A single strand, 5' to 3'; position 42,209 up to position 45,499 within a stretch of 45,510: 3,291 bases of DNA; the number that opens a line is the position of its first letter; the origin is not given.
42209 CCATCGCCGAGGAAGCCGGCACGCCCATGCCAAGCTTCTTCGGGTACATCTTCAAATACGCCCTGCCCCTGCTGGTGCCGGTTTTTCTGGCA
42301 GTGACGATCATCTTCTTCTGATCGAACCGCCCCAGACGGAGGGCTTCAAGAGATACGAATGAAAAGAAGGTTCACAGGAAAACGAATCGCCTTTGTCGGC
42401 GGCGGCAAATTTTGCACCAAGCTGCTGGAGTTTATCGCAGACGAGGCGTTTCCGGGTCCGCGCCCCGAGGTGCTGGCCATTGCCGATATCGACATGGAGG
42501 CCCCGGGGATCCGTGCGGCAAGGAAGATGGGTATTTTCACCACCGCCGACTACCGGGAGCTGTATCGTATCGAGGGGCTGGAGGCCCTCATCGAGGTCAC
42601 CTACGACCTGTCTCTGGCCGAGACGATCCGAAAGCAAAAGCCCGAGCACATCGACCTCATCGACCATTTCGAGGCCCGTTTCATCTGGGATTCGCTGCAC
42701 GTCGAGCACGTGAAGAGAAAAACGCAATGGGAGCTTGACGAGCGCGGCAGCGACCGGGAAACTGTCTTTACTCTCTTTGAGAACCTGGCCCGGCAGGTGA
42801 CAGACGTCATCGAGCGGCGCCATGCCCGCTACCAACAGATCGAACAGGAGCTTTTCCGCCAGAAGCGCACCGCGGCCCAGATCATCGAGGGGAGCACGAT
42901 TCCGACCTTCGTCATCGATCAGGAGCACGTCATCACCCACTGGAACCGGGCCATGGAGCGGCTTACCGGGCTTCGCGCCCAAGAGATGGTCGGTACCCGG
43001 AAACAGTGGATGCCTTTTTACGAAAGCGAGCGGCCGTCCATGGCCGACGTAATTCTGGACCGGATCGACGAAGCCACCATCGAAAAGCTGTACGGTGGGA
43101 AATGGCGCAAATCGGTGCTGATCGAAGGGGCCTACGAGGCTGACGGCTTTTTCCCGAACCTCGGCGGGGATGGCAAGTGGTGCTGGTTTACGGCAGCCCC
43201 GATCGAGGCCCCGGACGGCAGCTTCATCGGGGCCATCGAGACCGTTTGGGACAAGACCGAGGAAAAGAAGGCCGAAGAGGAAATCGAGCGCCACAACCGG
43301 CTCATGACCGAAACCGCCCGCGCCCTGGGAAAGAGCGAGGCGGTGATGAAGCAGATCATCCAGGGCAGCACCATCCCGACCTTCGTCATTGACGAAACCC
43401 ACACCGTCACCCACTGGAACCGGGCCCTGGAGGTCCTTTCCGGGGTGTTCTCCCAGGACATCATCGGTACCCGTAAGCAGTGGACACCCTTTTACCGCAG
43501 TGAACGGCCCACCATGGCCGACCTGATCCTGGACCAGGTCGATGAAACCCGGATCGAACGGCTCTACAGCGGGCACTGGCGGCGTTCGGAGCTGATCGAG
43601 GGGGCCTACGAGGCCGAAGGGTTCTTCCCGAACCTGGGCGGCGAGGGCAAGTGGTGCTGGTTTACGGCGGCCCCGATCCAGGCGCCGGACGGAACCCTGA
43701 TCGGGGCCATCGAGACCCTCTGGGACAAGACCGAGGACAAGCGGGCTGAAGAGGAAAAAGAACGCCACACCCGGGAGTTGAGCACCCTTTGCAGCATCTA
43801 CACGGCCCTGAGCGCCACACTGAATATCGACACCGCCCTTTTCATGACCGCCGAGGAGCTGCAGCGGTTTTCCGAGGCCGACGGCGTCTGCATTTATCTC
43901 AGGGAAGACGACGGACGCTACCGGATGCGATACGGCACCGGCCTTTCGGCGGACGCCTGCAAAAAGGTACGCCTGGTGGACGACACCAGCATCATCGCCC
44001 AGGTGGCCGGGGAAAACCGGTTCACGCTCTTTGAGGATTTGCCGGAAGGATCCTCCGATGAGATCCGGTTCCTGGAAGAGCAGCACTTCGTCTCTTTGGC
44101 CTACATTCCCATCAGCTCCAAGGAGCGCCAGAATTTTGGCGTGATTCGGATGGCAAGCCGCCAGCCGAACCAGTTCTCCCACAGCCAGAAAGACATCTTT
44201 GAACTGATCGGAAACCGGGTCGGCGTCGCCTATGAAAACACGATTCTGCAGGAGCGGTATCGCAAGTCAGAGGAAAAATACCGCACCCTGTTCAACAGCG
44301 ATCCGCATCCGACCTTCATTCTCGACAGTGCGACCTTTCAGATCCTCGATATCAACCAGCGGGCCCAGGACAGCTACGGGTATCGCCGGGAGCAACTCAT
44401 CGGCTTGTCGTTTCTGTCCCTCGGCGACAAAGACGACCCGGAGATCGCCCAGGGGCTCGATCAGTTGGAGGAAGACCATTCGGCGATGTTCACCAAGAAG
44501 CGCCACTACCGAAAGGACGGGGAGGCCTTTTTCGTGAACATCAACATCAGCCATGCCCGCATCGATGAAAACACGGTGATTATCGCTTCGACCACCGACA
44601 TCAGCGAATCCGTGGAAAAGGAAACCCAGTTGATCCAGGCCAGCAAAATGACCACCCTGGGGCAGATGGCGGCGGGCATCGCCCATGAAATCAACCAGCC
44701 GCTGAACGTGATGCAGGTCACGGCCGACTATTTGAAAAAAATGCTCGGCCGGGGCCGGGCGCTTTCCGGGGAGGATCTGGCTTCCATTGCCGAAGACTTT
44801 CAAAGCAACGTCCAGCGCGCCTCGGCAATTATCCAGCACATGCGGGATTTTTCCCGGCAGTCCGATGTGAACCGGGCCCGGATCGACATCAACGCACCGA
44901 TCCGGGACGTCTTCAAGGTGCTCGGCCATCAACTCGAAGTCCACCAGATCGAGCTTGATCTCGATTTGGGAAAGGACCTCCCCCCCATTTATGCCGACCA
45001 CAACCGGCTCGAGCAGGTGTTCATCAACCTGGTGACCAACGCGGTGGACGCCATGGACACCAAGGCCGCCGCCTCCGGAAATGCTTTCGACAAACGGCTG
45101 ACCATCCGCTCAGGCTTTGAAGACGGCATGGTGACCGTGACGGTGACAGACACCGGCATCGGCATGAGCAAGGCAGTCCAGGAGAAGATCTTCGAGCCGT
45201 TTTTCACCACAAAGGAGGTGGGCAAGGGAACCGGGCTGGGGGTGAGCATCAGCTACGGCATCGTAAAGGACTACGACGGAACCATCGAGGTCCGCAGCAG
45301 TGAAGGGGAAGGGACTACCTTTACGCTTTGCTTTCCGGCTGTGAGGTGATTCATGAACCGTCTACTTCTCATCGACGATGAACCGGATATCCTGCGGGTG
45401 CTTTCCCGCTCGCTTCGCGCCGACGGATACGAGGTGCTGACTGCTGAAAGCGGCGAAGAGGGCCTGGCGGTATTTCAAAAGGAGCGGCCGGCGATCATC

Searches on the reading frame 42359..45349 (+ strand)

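Call 11: search_protein_families(library=pfam, proteins=[window:42359-45349:+], max_evalue=0.001)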
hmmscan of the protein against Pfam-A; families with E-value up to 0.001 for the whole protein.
window:42359-45349:+ (996 aa): 12 families
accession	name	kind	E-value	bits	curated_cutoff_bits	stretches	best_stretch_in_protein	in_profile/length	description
PF02518.31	HATPase_c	-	2e-26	93.1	26.4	1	880-994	2-109/111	Histidine kinase-, DNA gyrase B-, and HSP90-like ATPase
PF13426.13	PAS_9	-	3.2e-25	88.8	27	2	651-750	3-103/103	PAS domain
PF00989.32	PAS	-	8.7e-24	84.2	22.6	3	174-212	5-43/113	PAS fold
PF08448.16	PAS_4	-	3.1e-20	72.9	23.1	2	179-303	4-109/110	PAS fold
PF13188.13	PAS_8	-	2.2e-13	50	21.8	1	174-220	5-49/65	PAS domain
PF00512.31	HisKA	-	4.1e-10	40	26.9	1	767-834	2-63/66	His Kinase A (phospho-acceptor) domain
PF13185.12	GAF_2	-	4.4e-10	40.3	28.6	1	489-624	3-134/136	GAF domain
PF01590.32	GAF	-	1.1e-08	36.2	22.4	1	490-624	2-132/133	GAF domain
PF08447.18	PAS_3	-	6.7e-07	29.9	25.6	0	193-224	2-33/89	PAS fold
PF13492.12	GAF_3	-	2.2e-05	25.3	27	1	493-627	5-129/129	GAF domain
PF17765.7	MLTR_LBD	-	3.3e-05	24.4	26.3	0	337-366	13-42/168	MmyB-like transcription regulator ligand binding domain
PF14501.12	HATPase_c_5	-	0.00033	21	22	0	885-983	7-93/102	GHKL domain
